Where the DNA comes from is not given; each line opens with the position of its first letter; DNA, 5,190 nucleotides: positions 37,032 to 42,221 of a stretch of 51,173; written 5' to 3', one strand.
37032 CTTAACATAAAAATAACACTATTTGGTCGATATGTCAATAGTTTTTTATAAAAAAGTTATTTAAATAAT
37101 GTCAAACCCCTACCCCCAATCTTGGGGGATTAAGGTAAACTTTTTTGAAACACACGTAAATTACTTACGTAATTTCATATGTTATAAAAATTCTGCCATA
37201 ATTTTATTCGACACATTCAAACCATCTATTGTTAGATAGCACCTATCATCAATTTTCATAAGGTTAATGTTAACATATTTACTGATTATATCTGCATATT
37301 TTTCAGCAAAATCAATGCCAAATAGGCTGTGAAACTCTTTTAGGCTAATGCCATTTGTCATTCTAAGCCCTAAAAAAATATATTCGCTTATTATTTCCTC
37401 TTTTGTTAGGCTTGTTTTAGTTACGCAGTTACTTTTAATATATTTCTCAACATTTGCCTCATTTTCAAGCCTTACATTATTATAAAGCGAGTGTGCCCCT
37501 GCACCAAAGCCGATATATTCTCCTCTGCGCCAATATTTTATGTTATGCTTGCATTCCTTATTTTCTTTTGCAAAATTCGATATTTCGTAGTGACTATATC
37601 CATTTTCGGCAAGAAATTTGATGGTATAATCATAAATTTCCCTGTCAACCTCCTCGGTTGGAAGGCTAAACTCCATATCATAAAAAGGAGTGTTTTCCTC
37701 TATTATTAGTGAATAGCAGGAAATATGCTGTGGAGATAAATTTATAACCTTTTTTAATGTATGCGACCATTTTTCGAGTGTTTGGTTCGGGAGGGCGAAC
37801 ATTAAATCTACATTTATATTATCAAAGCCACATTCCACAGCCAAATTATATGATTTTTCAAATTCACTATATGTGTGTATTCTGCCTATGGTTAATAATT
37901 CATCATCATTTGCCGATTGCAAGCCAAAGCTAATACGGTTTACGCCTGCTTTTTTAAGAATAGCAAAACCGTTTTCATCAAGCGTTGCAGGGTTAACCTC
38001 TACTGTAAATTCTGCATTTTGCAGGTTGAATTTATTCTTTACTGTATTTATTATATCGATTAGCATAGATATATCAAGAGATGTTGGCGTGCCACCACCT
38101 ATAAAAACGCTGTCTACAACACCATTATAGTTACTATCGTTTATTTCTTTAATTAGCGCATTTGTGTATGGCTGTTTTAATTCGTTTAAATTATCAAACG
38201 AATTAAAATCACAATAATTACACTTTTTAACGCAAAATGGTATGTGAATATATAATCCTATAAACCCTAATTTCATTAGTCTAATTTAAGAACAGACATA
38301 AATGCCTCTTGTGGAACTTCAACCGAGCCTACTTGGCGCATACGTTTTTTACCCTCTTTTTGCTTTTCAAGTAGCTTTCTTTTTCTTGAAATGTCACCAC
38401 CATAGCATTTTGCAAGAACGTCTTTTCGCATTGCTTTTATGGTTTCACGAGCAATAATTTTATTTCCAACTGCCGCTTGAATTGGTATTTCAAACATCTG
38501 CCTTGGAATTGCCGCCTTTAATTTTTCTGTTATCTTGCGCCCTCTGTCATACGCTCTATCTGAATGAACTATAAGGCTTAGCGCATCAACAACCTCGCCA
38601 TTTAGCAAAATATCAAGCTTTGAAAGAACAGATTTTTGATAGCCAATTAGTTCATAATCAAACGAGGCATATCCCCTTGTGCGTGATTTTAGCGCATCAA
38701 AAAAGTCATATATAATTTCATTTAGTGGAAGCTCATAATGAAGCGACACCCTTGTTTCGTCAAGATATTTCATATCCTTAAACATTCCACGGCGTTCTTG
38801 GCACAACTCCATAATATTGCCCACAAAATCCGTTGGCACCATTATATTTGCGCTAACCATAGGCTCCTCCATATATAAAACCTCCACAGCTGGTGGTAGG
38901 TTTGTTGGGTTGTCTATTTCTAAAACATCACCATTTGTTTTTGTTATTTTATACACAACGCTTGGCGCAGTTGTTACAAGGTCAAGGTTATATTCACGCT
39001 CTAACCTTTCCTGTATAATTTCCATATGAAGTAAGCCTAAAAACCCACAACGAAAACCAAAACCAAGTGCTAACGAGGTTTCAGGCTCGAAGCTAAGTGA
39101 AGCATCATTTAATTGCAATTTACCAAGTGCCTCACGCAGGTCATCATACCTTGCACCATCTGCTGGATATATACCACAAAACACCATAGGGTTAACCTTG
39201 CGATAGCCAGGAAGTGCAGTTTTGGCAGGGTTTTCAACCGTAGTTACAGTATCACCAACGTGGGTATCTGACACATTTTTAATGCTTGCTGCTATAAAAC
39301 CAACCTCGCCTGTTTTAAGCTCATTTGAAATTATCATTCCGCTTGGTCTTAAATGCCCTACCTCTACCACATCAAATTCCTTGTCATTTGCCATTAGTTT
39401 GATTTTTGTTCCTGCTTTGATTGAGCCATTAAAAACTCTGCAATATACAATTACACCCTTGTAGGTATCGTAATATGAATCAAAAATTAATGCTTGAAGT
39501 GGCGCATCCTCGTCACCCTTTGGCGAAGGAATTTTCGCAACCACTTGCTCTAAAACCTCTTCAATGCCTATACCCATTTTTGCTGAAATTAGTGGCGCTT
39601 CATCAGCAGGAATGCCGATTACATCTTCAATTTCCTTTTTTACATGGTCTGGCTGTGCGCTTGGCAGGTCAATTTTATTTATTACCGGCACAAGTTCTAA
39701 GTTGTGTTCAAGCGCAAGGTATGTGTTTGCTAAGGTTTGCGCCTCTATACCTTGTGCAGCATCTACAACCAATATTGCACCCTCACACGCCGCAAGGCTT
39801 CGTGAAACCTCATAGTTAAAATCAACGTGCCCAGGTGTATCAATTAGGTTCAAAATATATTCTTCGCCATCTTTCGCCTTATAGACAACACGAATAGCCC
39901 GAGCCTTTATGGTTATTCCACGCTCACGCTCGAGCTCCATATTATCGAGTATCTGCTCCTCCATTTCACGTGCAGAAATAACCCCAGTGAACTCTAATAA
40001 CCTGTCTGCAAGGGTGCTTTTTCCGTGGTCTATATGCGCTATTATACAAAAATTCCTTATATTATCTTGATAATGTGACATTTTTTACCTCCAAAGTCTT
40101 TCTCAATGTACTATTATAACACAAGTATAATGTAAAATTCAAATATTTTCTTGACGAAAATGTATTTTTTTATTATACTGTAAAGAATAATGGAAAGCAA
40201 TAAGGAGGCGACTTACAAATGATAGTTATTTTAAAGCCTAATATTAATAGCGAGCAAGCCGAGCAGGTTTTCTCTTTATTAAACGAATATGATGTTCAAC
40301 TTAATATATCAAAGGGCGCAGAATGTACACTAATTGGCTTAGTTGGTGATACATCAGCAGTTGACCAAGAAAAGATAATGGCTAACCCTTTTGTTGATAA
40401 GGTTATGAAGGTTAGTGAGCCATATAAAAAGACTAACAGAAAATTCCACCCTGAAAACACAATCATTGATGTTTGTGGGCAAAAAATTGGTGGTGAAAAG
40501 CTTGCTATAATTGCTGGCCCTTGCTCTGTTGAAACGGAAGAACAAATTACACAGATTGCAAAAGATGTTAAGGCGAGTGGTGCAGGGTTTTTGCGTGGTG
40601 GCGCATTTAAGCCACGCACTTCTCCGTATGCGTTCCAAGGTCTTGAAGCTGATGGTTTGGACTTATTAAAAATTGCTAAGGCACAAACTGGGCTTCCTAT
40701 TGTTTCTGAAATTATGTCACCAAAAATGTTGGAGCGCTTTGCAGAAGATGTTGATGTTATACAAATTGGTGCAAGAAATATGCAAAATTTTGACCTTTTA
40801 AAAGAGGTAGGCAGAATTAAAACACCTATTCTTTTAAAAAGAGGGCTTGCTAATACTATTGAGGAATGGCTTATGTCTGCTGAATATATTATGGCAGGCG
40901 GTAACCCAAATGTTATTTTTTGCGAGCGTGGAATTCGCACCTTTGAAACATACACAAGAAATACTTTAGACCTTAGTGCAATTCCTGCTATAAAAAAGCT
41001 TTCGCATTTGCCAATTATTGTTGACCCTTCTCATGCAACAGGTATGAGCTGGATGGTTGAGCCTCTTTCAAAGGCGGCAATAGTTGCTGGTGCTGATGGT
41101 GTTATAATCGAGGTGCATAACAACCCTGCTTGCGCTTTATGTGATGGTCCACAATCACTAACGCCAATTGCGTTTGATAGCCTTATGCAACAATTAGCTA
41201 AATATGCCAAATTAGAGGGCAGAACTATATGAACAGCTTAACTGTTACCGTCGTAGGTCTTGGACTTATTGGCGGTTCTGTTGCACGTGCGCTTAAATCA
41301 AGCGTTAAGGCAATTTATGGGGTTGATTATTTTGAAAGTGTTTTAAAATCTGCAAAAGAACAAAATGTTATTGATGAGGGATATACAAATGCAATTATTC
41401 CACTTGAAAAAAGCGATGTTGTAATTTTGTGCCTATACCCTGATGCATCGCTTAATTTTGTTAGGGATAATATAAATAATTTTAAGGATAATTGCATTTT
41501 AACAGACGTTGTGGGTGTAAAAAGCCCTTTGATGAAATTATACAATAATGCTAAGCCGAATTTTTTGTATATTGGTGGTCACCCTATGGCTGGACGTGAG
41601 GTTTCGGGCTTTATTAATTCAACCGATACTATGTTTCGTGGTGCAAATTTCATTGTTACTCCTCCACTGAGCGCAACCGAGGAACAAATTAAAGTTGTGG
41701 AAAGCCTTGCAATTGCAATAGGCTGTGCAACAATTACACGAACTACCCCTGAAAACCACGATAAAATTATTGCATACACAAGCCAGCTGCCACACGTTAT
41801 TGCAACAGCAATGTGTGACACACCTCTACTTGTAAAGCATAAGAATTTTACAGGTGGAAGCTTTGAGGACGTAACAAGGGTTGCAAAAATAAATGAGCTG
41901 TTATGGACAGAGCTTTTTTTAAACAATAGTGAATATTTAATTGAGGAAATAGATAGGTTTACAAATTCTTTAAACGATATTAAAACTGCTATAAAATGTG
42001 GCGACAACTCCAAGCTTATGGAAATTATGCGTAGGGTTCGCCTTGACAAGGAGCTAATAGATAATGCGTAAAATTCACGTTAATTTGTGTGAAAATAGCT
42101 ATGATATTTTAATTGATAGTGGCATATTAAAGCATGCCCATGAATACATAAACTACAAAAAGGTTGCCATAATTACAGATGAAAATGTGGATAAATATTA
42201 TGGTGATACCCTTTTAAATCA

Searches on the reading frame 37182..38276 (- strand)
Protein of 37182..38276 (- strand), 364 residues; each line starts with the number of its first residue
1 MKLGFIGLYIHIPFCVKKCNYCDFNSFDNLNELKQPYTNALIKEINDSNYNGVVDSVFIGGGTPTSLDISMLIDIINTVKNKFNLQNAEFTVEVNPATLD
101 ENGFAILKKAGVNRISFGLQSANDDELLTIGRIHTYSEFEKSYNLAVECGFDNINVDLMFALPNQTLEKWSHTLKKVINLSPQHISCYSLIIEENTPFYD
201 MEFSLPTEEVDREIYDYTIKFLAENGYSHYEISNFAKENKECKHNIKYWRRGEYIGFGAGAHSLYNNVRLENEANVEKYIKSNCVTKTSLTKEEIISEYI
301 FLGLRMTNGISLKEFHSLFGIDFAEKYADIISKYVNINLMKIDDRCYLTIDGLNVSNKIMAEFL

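Call 28: search_protein_families(library=pfam, proteins=[window:37182-38276:-], max_evalue=0.00001)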
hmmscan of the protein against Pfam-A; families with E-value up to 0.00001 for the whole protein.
window:37182-38276:- (364 aa): 2 families
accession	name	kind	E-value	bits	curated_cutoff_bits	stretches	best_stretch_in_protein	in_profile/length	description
PF04055.27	Radical_SAM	-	1.1e-27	97.7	29.5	1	9-176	1-165/166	Radical SAM superfamily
PF06969.22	HemN_C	-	3.8e-11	43.3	24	1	290-346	1-57/67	HemN C-terminal domain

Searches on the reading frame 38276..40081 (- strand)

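Call 28: search_protein_families(library=pfam, proteins=[window:38276-40081:-], max_evalue=0.00001)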
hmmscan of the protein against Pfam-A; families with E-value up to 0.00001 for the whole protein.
window:38276-40081:- (601 aa): 5 families
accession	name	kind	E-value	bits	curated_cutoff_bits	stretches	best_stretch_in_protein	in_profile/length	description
PF00009.33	GTP_EFTU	-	2.1e-55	187.7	26.5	1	7-186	2-188/188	Elongation factor Tu GTP binding domain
PF06421.17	LepA_C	-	1.8e-52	176.4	29.7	1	493-599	1-107/107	GTP-binding protein LepA C-terminus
PF00679.30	EFG_C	-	1.7e-24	86.1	27.9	1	405-490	3-87/89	Elongation factor G C-terminus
PF03144.31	GTP_EFTU_D2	-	5.3e-11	43.2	30.3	1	209-280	1-73/73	Elongation factor Tu domain 2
PF14492.12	EFG_III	-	2.6e-06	27.8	27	0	297-370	3-73/75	Elongation Factor G, domain III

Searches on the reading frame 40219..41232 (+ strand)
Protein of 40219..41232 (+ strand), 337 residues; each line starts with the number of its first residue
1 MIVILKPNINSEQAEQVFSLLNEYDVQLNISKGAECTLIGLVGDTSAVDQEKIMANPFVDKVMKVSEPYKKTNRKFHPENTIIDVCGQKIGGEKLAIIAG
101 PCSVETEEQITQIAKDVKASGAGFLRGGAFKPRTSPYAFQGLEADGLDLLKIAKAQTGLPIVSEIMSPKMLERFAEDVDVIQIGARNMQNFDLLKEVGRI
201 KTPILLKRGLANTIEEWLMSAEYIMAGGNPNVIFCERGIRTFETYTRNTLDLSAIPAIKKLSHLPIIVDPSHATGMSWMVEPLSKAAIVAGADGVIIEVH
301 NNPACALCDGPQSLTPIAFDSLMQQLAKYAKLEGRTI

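Call 32: search_protein_families(library=pfam, proteins=[window:40219-41232:+], max_evalue=0.00001)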
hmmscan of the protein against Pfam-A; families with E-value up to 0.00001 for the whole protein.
window:40219-41232:+ (337 aa): 2 families
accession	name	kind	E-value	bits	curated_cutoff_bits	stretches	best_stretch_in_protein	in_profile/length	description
PF00793.26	DAHP_synth_1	-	1.7e-79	267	25.5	1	90-330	12-268/270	DAHP synthetase I family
PF18152.6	DAHP_snth_FXD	-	9.2e-22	77.1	27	1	1-67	1-67/67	DAHP synthase ferredoxin-like domain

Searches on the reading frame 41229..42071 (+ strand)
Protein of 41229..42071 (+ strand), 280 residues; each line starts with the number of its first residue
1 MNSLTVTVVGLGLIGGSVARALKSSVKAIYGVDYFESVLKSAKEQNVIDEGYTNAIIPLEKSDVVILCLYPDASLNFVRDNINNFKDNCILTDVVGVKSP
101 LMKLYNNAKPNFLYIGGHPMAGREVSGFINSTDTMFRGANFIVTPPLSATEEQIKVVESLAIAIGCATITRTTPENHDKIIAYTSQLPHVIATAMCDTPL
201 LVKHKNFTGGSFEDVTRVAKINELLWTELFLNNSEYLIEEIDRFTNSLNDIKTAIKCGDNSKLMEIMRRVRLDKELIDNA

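Call 32: search_protein_families(library=pfam, proteins=[window:41229-42071:+], max_evalue=0.00001)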
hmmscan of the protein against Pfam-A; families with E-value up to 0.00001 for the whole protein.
window:41229-42071:+ (280 aa): 2 families
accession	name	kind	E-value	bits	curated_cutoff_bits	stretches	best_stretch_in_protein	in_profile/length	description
PF02153.23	PDH_N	-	3.3e-22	79.1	26.5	1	18-165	1-149/154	Prephenate dehydrogenase, nucleotide-binding domain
PF20463.3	PDH_C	-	8.4e-21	74.6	22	1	173-268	1-101/102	Prephenate dehydrogenase, dimerization domain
